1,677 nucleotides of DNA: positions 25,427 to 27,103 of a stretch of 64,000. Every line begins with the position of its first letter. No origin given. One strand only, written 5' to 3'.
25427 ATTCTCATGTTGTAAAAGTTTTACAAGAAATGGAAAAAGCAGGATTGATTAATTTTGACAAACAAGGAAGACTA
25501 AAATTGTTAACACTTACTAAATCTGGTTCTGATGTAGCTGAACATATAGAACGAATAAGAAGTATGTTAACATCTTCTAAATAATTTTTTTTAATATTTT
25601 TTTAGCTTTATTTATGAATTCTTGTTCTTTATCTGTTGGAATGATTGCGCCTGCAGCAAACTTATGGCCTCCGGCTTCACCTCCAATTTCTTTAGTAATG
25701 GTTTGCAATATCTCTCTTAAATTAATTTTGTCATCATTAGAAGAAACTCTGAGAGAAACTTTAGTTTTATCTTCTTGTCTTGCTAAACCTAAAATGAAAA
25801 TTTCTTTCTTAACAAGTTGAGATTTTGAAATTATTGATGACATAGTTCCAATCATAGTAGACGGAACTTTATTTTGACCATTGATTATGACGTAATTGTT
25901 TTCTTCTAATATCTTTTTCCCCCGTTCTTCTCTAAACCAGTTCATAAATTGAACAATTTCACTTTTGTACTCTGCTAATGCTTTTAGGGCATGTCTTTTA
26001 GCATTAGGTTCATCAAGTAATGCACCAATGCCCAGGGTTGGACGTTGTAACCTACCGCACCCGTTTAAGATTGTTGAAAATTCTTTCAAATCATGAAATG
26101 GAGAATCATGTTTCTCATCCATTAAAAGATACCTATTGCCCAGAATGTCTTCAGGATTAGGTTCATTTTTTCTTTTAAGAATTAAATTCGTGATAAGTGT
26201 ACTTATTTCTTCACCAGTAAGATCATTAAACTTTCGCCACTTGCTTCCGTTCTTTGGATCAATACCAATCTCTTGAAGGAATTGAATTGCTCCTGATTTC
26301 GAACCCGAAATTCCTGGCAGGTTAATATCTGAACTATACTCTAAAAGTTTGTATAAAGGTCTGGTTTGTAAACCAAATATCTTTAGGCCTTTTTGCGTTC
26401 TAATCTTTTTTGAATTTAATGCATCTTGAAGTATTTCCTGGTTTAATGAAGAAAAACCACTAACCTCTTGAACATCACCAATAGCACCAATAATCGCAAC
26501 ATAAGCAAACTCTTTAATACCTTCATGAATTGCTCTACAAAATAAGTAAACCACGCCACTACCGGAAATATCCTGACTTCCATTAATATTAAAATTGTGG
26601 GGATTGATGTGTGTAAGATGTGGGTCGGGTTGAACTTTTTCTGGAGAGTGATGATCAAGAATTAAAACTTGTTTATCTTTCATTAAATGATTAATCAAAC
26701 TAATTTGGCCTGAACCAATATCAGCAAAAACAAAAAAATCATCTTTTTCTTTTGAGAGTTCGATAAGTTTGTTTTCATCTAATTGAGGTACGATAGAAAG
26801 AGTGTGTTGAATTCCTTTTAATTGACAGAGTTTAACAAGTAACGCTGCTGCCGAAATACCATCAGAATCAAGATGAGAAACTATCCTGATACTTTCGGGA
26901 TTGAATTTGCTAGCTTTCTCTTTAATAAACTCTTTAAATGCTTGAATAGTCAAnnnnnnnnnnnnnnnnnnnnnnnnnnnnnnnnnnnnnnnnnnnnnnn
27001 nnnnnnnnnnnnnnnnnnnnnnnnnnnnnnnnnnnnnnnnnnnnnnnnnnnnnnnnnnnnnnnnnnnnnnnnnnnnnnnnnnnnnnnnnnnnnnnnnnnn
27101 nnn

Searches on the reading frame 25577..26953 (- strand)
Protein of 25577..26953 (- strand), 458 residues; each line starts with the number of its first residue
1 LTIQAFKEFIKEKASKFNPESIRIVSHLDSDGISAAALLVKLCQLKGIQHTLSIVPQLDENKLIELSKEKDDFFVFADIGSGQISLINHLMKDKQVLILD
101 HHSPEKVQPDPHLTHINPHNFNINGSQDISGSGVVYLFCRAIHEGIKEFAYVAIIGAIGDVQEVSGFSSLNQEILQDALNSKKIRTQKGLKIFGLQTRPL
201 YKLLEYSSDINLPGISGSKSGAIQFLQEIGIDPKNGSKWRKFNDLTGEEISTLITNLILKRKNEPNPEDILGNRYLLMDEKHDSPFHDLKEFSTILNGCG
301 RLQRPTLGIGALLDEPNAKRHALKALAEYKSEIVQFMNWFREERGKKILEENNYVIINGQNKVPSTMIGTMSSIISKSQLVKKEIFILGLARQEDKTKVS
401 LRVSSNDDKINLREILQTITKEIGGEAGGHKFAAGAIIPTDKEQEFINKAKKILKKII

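Call 3: search_protein_families(library=pfam, proteins=[window:25577-26953:-], max_evalue=0.1)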
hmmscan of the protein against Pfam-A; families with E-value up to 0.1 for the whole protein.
window:25577-26953:- (458 aa): 3 families
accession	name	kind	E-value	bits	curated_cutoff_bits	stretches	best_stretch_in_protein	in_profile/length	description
PF21763.2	DHH_CID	-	2.8e-22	79.4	27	1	192-259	1-68/84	DHH-CID domain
PF02272.25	DHHA1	-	5.8e-14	52.8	25.9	1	357-456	6-102/102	DHHA1 domain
PF01368.27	DHH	-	3e-10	40.9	28.1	1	22-143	2-106/125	DHH family, N-terminal domain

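Call 4: search_protein_families(library=ncbifam, proteins=[window:25577-26953:-], max_evalue=0.1)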
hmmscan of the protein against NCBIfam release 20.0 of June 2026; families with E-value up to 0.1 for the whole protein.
window:25577-26953:- (458 aa): 7 families
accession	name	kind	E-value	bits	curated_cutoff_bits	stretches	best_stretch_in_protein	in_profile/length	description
NF053576.1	RecJ_archaeal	equivalog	4.5e-129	431.2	360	1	19-455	11-450/452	RecJ family nuclease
NF040701.1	RecJ_Meth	equivalog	2.4e-92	310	550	1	20-452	8-447/449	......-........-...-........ exonuclease RecJ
NF053575.1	GAN_nuclease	exception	2.8e-88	296.6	850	1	20-456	25-466/467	GINS-associated RecJ family nuclease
TIGR00644.1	recJ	equivalog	2.5e-24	85.5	396.9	2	18-185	53-235/546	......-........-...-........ exonuclease RecJ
NF053566.1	SSO0295_fam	equivalog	2.2e-10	40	350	1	167-279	116-225/334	SSO0295 family DNA-binding domain-containing protein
TIGR03683.1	A-tRNA_syn_arch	equivalog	0.0013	17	744.7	1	324-454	779-901/902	alanine--tRNA ligase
NF041418.1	MbpA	equivalog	0.074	12.9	90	0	319-357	49-87/93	mobilization protein MbpA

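Call 29: find_related_loci(query=window:25577-26953:-, collection=genome_contigs, flank=10000)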
Query window:25577-26953:- (458 aa) in genome_contigs; peptide patterns used: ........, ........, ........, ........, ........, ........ (x = any residue, [..] = any of these).
132 stretches matched a pattern; 8 encode a relative of the query (tblastn E <= 1e-3); 8 distinct loci.
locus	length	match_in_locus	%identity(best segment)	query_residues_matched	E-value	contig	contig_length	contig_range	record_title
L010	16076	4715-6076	80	1-454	0e+0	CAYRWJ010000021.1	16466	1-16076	MAG TPA_asm: uncultured Methanosarcinales archaeon isolate SRP104257_co1_379 genome assembly, contig: NODE_2148_length_1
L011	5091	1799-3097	36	6-458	5e-71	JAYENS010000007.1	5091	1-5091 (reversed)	MAG: Nanoarchaeota archaeon isolate MAG049 MAG049_7, whole genome shotgun sequence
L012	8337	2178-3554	33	5-455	1e-63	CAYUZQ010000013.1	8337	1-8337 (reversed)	MAG TPA_asm: Candidatus Woesearchaeota archaeon isolate binchicken_co211_35 genome assembly, contig: NODE_6376_length_83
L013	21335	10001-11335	32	18-458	6e-59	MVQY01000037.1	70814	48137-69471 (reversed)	MAG: Methanobacterium sp. PtaU1.Bin097 A4E26_contig000037, whole genome shotgun sequence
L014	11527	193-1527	32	18-458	4e-59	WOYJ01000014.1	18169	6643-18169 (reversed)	MAG: Methanobacteriaceae archaeon isolate WOFA01 NODE_1196_length_18169_cov_14.113007, whole genome shotgun sequence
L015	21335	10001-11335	31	18-458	1e-58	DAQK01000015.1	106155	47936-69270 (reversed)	MAG TPA_asm: Methanobacterium sp. UBA279 UBA279_contig_3927, whole genome shotgun sequence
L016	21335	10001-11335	31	18-458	5e-58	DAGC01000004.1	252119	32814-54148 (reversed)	MAG TPA_asm: Methanobacterium sp. UBA375 UBA375_contig_11, whole genome shotgun sequence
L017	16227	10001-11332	32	20-458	4e-57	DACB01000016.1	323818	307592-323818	MAG TPA_asm: Methanobacterium sp. UBA294 UBA294_contig_344, whole genome shotgun sequence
